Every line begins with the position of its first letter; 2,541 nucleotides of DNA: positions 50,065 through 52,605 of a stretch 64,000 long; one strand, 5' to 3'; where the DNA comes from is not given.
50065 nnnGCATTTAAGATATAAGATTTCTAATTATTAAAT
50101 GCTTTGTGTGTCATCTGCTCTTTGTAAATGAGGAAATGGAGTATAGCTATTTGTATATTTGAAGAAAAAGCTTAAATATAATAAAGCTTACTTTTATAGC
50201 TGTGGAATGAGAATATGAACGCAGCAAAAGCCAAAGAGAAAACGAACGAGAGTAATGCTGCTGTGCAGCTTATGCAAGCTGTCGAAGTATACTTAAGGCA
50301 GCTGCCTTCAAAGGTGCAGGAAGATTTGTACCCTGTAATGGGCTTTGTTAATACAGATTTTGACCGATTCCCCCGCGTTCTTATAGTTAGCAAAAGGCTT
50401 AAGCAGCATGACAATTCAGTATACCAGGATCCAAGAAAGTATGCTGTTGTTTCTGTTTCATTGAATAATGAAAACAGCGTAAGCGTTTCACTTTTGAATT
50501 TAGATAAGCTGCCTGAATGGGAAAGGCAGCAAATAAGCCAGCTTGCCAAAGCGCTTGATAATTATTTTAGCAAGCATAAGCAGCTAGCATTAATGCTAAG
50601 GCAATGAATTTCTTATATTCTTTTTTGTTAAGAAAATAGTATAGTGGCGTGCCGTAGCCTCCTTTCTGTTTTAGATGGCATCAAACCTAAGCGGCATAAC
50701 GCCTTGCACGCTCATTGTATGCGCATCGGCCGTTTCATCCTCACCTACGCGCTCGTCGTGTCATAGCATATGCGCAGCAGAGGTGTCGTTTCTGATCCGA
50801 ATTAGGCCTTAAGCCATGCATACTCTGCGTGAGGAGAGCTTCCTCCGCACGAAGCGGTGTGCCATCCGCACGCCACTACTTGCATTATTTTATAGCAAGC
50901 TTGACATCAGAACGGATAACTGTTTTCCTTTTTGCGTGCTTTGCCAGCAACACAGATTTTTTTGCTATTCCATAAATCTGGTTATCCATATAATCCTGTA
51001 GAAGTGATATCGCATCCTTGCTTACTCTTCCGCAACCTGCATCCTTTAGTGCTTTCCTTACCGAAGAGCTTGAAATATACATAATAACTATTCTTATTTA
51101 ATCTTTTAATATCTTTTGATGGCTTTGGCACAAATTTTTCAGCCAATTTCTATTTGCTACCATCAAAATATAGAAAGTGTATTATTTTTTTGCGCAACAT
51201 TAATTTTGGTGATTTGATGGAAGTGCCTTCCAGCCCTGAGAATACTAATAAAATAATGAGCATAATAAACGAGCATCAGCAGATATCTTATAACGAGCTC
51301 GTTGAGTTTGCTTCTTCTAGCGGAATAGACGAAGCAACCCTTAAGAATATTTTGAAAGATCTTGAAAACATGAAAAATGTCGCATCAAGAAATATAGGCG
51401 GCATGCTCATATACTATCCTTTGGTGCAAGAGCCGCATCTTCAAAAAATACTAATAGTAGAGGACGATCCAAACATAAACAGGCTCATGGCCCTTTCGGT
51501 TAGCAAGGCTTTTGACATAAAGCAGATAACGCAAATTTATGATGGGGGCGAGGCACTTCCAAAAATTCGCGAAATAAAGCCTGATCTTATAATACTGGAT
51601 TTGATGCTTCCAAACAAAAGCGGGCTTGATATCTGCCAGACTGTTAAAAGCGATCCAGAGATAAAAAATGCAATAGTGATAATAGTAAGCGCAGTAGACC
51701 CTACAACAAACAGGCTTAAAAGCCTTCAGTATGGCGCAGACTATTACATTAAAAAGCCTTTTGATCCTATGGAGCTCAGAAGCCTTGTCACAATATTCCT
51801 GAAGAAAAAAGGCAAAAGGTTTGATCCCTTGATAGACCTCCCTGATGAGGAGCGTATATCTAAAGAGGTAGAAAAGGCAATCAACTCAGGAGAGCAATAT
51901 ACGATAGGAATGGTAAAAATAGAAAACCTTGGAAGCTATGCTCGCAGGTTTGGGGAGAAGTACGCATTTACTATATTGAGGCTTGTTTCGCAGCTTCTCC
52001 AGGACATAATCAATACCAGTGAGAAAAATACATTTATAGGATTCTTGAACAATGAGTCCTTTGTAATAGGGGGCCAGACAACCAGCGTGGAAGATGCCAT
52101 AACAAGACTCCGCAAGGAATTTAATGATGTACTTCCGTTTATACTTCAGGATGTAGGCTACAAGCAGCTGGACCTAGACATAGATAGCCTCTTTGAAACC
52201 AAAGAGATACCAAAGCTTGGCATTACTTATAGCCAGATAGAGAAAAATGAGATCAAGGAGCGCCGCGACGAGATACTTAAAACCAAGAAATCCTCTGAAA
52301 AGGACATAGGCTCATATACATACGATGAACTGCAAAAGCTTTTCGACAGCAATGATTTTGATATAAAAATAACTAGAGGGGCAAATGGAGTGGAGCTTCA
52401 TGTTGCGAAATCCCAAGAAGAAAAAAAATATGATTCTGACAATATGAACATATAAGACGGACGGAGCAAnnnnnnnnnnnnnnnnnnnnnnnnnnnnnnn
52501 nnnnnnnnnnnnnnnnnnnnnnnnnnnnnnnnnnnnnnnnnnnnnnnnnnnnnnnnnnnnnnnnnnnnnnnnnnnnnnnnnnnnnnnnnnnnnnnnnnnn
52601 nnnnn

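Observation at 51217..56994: Candidate sensory-controlled surface module: GGDEF-like regulator, pilin-like protein, kinase-like protein, adhesin-like protein and a soluble GAF/PAS histidine kinase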

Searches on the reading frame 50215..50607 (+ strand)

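Call 4: search_protein_families(library=pfam, proteins=[window:50215-50607:+], max_evalue=0.01)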
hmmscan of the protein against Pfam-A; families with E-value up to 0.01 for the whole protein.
window:50215-50607:+ (130 aa): 2 families
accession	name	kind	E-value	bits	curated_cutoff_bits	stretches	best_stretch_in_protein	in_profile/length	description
PF18533.6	DUF5622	-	0.0089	16.6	25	0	62-108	22-65/66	Domain of unknown function (DUF5622)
PF17388.7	GP24_25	-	0.0097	16.8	27.4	0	74-118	16-58/124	Mycobacteriophage tail assembly protein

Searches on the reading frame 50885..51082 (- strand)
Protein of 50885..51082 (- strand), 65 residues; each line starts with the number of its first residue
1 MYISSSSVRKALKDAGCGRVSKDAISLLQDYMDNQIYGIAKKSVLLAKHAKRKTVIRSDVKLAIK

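Call 4: search_protein_families(library=pfam, proteins=[window:50885-51082:-], max_evalue=0.01)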
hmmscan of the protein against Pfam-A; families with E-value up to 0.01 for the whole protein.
window:50885-51082:- (65 aa): 7 families
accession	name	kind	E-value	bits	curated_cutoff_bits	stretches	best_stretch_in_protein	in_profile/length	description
PF00808.29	CBFD_NFYB_HMF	-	5.2e-09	36.7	21.4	1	7-64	7-65/65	Histone-like transcription factor (CBF/NF-Y) and archaeal histone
PF00125.30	Histone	-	1.3e-08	35.6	26.4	1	16-65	71-120/122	Core histone H2A/H2B/H3/H4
PF15630.12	CENP-S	-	1.5e-06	28.9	28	1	19-64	25-70/76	CENP-S protein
PF02969.23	TAF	-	6.7e-05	23.4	21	1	3-65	4-66/66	TATA box binding protein associated factor (TAF)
PF02291.21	TFIID-31kDa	-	7e-05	23.3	29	1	7-65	10-68/122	Transcription initiation factor IID, 31kD subunit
PF15511.12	CENP-T_C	-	0.00029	21.3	28.1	1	13-64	23-74/108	Centromere kinetochore component CENP-T histone fold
PF03847.19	TFIID_20kDa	-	0.002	19.1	27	1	22-65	20-63/68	Transcription initiation factor TFIID subunit A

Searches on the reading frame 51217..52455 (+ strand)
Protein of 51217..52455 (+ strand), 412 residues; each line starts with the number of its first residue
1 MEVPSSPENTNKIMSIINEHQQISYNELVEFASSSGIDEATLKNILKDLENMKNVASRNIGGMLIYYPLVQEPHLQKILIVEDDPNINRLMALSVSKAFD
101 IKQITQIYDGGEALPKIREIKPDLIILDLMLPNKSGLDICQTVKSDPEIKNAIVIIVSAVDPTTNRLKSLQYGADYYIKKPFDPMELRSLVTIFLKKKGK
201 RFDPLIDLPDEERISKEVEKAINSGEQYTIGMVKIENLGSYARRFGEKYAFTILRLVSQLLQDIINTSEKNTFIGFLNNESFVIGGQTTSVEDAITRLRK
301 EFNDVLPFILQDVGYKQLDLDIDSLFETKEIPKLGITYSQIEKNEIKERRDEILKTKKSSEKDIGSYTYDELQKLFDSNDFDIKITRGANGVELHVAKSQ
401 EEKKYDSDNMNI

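Call 4: search_protein_families(library=pfam, proteins=[window:51217-52455:+], max_evalue=0.01)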
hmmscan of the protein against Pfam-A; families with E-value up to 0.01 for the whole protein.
window:51217-52455:+ (412 aa): 2 families
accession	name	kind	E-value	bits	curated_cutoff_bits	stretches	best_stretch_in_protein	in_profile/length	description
PF00072.30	Response_reg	-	1e-21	77.6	30.2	1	78-191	1-110/111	Response regulator receiver domain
PF03965.22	Penicillinase_R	-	3.7e-06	27.7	22.6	1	11-76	6-72/115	Penicillinase repressor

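Call 5: search_protein_families(library=ncbifam, proteins=[window:51217-52455:+], max_evalue=0.01)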
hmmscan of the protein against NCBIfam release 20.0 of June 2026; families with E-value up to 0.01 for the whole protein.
window:51217-52455:+ (412 aa): 89 families (the best 25 are shown)
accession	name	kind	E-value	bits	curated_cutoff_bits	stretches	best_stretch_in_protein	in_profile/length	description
TIGR02154.1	PhoB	equivalog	2.3e-25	89.2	296.2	1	76-233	3-158/226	phosphate regulon transcriptional regulator PhoB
NF045944.1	ResRegRpaBCyano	equivalog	3.2e-23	82.3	330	1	79-200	1-117/229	response regulator transcription factor RpaB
NF007982.1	PRK10710.1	equivalog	1.1e-21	77.5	380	1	72-201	4-128/235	envelope stress response regulator BaeR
NF040689.1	MtrAB_MtrA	equivalog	1.4e-21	76.9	300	1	78-228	1-145/219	MtrAB system response regulator MtrA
NF040534.1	resp_reg_YycF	equivalog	6.5e-20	71.4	340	1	76-201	1-121/231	response regulator YycF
NF007135.0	PRK09581.1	equivalog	2.2e-19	69.6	474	1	77-191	4-116/457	PleD family two-component system response regulator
NF041866.1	EpsW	equivalog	1.5e-18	66.6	200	1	72-199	2-129/131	exopolysaccharide biosynthesis response regulator EpsW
NF033117.2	vanR_ACDEGLN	exception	1.6e-18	67.1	350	1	78-198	1-116/226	VanR-ABDEGLN family response regulator transcription factor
NF008296.0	PRK11083.1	equivalog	1.7e-18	66.9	273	1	76-200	4-123/228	two-component system response regulator CreB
NF007977.0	PRK10701.1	equivalog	2.8e-18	66.3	330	1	76-304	2-215/241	two-component system response regulator RstA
NF007005.1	PRK09468.1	equivalog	8e-18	64.7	331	1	76-201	4-125/237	osmolarity response regulator transcription factor OmpR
NF041733.1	resp_reg_CseB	equivalog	1e-17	64.3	350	1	77-300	2-209/228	two-component system response regulator CseB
NF053854.1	RespRegPhoBBctds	equivalog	5.6e-17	61.8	270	1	78-315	1-220/225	two-component system response regulator PhoB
NF000401.1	vanR-A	exception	6.6e-17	61.7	500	1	76-207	3-128/231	vancomycin resistance response regulator transcription factor VanR-A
NF047465.1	hybrid_HK_LvrA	exception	7.2e-17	60.7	1200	1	74-198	466-587/819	hybrid histidine kinase/response regulator LvrA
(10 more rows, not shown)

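Call 27: find_homologous_proteins(query=window:51217-52455:+, max_evalue=0.00001)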
Query window:51217-52455:+ (412 aa): 1118 proteins with E <= 0.00001 among 8000 candidates; the best 120 are listed.
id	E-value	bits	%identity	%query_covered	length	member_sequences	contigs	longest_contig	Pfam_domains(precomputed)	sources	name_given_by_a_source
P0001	2.8e-262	887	100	100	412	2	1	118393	PF03965.23,PF00072.31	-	-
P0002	3.7e-154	531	63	95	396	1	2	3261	PF00072.31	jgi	jgi:DNA-binding response OmpR family regulator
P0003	8.7e-154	530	63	94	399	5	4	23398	PF00072.31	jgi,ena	-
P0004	4.4e-153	528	62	94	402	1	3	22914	PF00072.31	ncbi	ncbi:MAG: response regulator [Candidatus Micrarchaeia archaeon]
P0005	5.3e-153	527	62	95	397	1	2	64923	PF00072.31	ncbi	ncbi:MAG: response regulator [Candidatus Micrarchaeia archaeon]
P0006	1.0e-152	527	62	95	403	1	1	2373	PF00072.31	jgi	jgi:CheY-like chemotaxis protein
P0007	4.1e-151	521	61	95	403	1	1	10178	PF00072.31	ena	-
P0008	4.4e-151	521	60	95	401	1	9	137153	PF00072.31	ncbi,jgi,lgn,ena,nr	ncbi:MAG: response regulator [Candidatus Marsarchaeota archaeon]|jgi:DNA-binding response OmpR famil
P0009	1.0e-150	520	62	95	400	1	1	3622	PF00072.31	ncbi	ncbi:MAG: response regulator [Candidatus Micrarchaeia archaeon]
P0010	2.2e-150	519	58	98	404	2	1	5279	PF00072.31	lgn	-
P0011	2.3e-150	519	60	95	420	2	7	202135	PF00072.31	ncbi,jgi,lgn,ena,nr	ncbi:MAG: response regulator [Candidatus Marsarchaeota archaeon]|jgi:DNA-binding response OmpR famil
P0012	3.0e-150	518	61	96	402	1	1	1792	PF00072.31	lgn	-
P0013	3.5e-150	518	62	94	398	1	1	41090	PF00072.31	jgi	jgi:DNA-binding response OmpR family regulator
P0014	4.0e-150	518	61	95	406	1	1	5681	PF00072.31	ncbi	-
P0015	4.4e-150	518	60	95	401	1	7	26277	PF00072.31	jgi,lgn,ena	jgi:DNA-binding response OmpR family regulator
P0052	7.9e-147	507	58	96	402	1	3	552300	PF00072.31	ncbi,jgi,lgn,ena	ncbi:MAG: response regulator [Candidatus Micrarchaeaceae archaeon]|jgi:DNA-binding response OmpR fam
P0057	1.3e-146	506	60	95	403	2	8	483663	PF00072.31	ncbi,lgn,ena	-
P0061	2.0e-146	506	57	97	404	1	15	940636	PF00072.31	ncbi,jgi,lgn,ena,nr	ncbi:MAG: response regulator [Candidatus Marsarchaeota archaeon]|jgi:DNA-binding response OmpR famil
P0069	3.1e-146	505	58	94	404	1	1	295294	PF00072.31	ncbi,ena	-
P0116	3.0e-143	495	59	95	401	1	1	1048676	PF00072.31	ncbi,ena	-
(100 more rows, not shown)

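Call 34: find_encoding_contigs(protein=P0061, flank=7000, max_places=1)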
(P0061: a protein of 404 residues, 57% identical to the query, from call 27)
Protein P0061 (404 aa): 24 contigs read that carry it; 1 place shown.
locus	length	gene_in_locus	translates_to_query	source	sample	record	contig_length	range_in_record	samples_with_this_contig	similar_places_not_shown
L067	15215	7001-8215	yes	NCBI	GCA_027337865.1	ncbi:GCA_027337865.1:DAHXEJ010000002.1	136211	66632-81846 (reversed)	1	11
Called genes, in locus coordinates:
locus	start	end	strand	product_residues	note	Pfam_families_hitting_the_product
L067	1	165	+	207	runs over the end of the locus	-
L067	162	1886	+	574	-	PF00749:tRNA-synt_1c, PF03950:tRNA-synt_1c_C, PF20974:tRNA-synt_1c_C2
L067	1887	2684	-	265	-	-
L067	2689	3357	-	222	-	PF01269:Fibrillarin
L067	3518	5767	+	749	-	PF00989:PAS (weak), PF13426:PAS_9 (weak), PF00512:HisKA, PF02518:HATPase_c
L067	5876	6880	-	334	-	-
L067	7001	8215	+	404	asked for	PF00072:Response_reg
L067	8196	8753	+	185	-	-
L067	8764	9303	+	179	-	PF13207:AAA_17 (weak), PF13238:AAA_18, PF13671:AAA_33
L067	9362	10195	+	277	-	-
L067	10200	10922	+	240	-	-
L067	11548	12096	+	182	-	PF00416:Ribosomal_S13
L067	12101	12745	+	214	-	PF01479:S4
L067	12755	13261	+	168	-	PF00411:Ribosomal_S11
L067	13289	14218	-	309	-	PF13385:Laminin_G_3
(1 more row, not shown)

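Call 35: find_encoding_contigs(protein=P0116, flank=7000, max_places=1)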
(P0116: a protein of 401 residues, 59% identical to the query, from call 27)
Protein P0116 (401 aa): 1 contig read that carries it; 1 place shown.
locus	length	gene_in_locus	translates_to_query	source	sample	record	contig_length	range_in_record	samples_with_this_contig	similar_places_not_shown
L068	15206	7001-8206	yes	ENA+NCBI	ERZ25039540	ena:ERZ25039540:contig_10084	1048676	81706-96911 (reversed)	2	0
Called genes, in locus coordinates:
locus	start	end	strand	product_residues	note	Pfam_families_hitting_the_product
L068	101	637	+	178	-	PF08922:DUF1905, PF13376:OmdA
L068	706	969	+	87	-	-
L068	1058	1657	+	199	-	-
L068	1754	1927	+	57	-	-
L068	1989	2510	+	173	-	-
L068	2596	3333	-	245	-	PF01609:DDE_Tnp_1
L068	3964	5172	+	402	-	PF03952:Enolase_N, PF00113:Enolase_C, PF13378:MR_MLE_C (weak)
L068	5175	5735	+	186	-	PF00300:His_Phos_1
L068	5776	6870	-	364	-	-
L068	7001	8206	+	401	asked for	PF00072:Response_reg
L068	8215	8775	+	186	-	-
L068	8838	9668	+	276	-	-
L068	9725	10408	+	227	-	-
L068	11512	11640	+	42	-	-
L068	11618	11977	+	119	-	PF02661:Fic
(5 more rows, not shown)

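Call 36: find_encoding_contigs(protein=P0011, flank=7000, max_places=1)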
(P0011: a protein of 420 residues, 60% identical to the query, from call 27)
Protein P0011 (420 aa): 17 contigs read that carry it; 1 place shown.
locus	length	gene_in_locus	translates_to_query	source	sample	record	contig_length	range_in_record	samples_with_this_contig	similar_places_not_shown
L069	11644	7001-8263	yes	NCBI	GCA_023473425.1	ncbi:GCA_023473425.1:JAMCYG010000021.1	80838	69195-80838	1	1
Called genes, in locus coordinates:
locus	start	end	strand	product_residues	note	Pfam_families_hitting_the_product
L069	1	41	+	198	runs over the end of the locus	PF03876:SHS2_Rpb7-N, PF00575:S1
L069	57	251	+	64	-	PF06093:Spt4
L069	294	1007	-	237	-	PF22199:FKBP26_IF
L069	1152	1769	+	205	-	-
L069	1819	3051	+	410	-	PF00749:tRNA-synt_1c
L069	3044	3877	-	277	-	PF12895:ANAPC3 (faint)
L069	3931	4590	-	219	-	PF01269:Fibrillarin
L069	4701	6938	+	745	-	PF08447:PAS_3 (faint), PF00989:PAS (weak), PF13426:PAS_9, PF00512:HisKA, PF02518:HATPase_c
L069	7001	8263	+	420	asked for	PF00072:Response_reg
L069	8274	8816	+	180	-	-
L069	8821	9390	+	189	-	PF01121:CoaE (faint), PF13207:AAA_17, PF13238:AAA_18, PF13671:AAA_33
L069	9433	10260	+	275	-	-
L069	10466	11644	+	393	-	PF00589:Phage_integrase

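Call 38: find_encoding_contigs(protein=P0052, flank=7000, max_places=1)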
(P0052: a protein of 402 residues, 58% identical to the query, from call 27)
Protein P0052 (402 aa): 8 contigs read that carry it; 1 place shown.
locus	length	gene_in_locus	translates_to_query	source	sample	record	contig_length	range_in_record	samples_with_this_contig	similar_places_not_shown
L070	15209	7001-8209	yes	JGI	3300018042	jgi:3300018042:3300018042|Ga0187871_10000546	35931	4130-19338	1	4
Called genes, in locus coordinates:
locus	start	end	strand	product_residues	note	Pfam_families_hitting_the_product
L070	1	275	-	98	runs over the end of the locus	-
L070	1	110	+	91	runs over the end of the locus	-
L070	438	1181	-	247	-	PF01209:Ubie_methyltran, PF05175:MTS, PF13489:Methyltransf_23, PF13847:Methyltransf_31, PF08241:Methyltransf_11, PF08242:Methyltransf_12, PF13649:Methyltransf_25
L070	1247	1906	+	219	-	-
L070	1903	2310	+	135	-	-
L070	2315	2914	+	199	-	PF12917:YfbR-like, PF13023:HD_3, PF01966:HD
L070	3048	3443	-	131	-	PF05168:HEPN (weak)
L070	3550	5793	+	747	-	PF08448:PAS_4 (faint), PF13426:PAS_9 (faint), PF00989:PAS (faint), PF00512:HisKA, PF02518:HATPase_c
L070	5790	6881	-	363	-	-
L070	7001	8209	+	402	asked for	PF00072:Response_reg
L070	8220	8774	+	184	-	-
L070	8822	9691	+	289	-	-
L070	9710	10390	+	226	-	-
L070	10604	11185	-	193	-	PF06821:Ser_hydrolase, PF12146:Hydrolase_4 (weak), PF00561:Abhydrolase_1 (faint)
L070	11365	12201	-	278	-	-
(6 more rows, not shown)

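Call 39: find_encoding_contigs(protein=P0057, flank=7000, max_places=1)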
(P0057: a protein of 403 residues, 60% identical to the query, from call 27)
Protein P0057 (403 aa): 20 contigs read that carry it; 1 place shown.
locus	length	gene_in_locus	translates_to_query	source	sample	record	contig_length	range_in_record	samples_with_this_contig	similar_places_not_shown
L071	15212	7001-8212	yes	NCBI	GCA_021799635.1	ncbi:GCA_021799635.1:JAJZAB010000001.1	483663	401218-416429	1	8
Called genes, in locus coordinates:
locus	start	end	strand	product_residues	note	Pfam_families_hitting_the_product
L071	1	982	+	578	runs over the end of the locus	PF00749:tRNA-synt_1c, PF03950:tRNA-synt_1c_C, PF20974:tRNA-synt_1c_C2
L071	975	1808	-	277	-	-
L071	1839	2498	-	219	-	PF01269:Fibrillarin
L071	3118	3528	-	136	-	-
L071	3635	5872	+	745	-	PF00989:PAS (faint), PF13426:PAS_9 (weak), PF00512:HisKA, PF02518:HATPase_c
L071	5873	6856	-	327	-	-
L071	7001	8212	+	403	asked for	PF00072:Response_reg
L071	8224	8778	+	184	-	-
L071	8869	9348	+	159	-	PF13207:AAA_17 (weak)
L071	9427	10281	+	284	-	-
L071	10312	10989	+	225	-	-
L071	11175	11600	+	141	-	PF03551:PadR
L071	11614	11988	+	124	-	-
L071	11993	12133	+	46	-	PF04945:YHS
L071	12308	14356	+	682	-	PF04945:YHS (weak), PF00122:E1-E2_ATPase, PF00702:Hydrolase, PF08282:Hydrolase_3 (faint)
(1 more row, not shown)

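Call 40: find_encoding_contigs(protein=P0069, flank=7000, max_places=1)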
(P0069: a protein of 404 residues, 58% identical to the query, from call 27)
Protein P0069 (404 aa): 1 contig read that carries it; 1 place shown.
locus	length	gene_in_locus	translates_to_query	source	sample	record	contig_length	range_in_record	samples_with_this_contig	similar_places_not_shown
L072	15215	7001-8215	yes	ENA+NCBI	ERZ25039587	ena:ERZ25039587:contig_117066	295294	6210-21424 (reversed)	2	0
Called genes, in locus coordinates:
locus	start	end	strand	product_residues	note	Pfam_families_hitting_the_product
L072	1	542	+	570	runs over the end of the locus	PF00749:tRNA-synt_1c, PF03950:tRNA-synt_1c_C, PF20974:tRNA-synt_1c_C2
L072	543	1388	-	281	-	-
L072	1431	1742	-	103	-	PF01269:Fibrillarin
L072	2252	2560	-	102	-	-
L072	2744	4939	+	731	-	PF13426:PAS_9 (faint), PF00989:PAS (weak), PF00512:HisKA, PF02518:HATPase_c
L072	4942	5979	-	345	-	-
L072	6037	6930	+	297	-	PF13385:Laminin_G_3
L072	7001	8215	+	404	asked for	PF00072:Response_reg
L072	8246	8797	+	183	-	-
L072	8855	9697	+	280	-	-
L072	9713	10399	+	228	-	-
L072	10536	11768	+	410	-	PF00589:Phage_integrase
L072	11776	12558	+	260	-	-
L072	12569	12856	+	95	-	-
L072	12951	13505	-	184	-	-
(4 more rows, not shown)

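Call 42: predict_structure(alignment_id=A1)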
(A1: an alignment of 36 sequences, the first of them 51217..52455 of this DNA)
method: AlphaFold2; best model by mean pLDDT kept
length: 412 residues; sequences in the alignment: 36
mean_pLDDT: 82.0   pTM: 0.81
mean pLDDT of the five models: 82.0, 81.2, 78.0, 76.1, 72.6
residues with pLDDT >= 90: 126; 70-90: 216; 50-70: 53; < 50: 17
segments of 3 or more residues with pLDDT < 50: 402-412
pLDDT, mean of each block of 10 residues (from residue 1): 68 89 86 90 92 85 84 77 92 76 89 94 93 94 92 89 83 89 84 81 73 86 88 91 86 90 76 86 92 92 83 59 58 86 88 75 73 80 70 69 43 39
secondary structure, 60 per line:
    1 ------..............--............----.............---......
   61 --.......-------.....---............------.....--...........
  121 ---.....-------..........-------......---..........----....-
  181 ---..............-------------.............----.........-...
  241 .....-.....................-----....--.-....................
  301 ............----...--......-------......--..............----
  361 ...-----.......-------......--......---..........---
elements in order: H7-20 H25-34 H39-51 E55-60 E63-69 E77-81 H85-96 E103-107 H110-120 E124-128 H136-145 E153-158 H162-171 E176-179 H184-196 H211-223 E228-236 H238-245 H247-267 E273-276 E281-287 H288-312 H322-327 E335-340 H343-356 H369-375 E383-388 E391-396 H400-409

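Call 46: fold_search(model_id=the predicted structure, library=pdb)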
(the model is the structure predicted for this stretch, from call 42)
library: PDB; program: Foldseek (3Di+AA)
matches with E <= 10: 1717; with E <= 0.001: 557
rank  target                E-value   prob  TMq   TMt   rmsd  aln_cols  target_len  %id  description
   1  3i5a                  5.2e-12  1.00  0.26  0.33  26.8       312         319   17  Crystal structure of full-length WpsR from Pseudomonas syringae (released 2009-08-18)
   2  3bre_B                5.9e-12  1.00  0.27  0.33  26.6       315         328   17  Crystal Structure of P.aeruginosa PA3702 (released 2008-04-01)
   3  3bre_A                2.1e-11  1.00  0.26  0.32  26.0       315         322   17  Crystal Structure of P.aeruginosa PA3702 (released 2008-04-01)
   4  6zxb_A                9.2e-11  1.00  0.25  0.34  19.4       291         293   20  Diguanylate cyclase DgcR (I-site mutant) in native state (released 2021-03-31)
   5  2v0n_A                1.4e-10  1.00  0.24  0.22  22.3       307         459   17  ACTIVATED RESPONSE REGULATOR PLED IN COMPLEX WITH C-DIGMP AND GTP- ALPHA-S (released 2007-08-21)
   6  2wb4_B                2.0e-10  1.00  0.24  0.23  24.1       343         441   16  activated diguanylate cyclase PleD in complex with c-di-GMP (released 2010-04-21)
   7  2wb4_A                2.2e-10  1.00  0.24  0.22  23.1       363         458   15  activated diguanylate cyclase PleD in complex with c-di-GMP (released 2010-04-21)
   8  1w25_A                3.7e-10  1.00  0.25  0.22  18.8       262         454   17  Response regulator PleD in complex with c-diGMP (released 2004-11-18)
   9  9g85_A                5.8e-10  1.00  0.25  0.23  17.8       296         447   14  Structure of Response regulator PleD in complex with c-diGMP and ppGpp (released 2025-08-06)
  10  9g85_D                6.9e-10  1.00  0.25  0.23  18.5       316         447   15  Structure of Response regulator PleD in complex with c-diGMP and ppGpp (released 2025-08-06)
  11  9g86_B                9.1e-10  1.00  0.25  0.23  18.4       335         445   14  Structure of Response regulator PleD in complex with c-diGMP and pppGpp (released 2025-08-06)
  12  9g85_C                9.1e-10  1.00  0.25  0.24  19.4       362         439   14  Structure of Response regulator PleD in complex with c-diGMP and ppGpp (released 2025-08-06)
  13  9g85_B                1.1e-09  1.00  0.25  0.24  18.7       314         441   16  Structure of Response regulator PleD in complex with c-diGMP and ppGpp (released 2025-08-06)
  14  6zxm_A                1.4e-09  1.00  0.25  0.35  15.1       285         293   21  Diguanylate cyclase DgcR in complex with c-di-GMP (released 2021-03-31)
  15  9g86_A                1.7e-09  1.00  0.25  0.23  18.3       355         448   15  Structure of Response regulator PleD in complex with c-diGMP and pppGpp (released 2025-08-06)
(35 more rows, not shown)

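Call 50: search_solved_structures(query=A1, max_evalue=0.01, show_alignments=0)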
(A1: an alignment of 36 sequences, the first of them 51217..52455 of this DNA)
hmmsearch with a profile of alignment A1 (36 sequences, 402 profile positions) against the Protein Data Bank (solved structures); distinct sequences matched with E-value up to 0.01: 289 (the best 60 are shown).
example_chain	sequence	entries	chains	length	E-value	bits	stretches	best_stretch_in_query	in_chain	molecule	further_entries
3nhz_A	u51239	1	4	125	5.7e-25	91.2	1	75-192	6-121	Two component system transcriptional regulator mtrA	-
2gwr_A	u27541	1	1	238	6.3e-25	91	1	75-237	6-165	DNA-binding response regulator mtrA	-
6is1_A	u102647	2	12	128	1.2e-24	90.1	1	72-193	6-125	Response regulator ArlR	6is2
6is3_C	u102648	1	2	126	1.5e-24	89.8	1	72-192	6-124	Response regulator ArlR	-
3f6p_A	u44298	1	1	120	1.2e-23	86.8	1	75-192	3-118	Transcriptional regulatory protein yycF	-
2zwm_A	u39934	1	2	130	1.3e-23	86.7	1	75-193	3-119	Transcriptional regulatory protein yycF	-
1nxo_A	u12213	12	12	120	2.5e-23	85.8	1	74-193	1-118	DNA-binding response regulator | Response regulator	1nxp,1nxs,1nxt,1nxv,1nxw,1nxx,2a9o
6eb7_A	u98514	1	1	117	8.3e-23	84.1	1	75-192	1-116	DNA-binding response regulator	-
8fk2_A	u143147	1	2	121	1.6e-22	83.1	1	74-193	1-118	Putative response regulator CovR VicR-like protein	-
9g85_A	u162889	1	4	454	7.8e-22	80.9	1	76-183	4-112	Response regulator PleD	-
2wb4_A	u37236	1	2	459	8.1e-22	80.8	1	76-183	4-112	DIGUANYLATE CYCLASE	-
9g86_A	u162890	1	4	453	8.7e-22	80.7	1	76-183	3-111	Response regulator PleD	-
1w25_A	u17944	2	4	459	9.1e-22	80.6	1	76-183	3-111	STALKED-CELL DIFFERENTIATION CONTROLLING PROTEIN | RESPONSE REGULATOR PLED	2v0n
1mvo_A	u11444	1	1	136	3e-21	78.9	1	75-194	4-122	PhoP response regulator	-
8svz_A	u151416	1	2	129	3.6e-21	78.7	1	72-187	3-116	Two-component response regulator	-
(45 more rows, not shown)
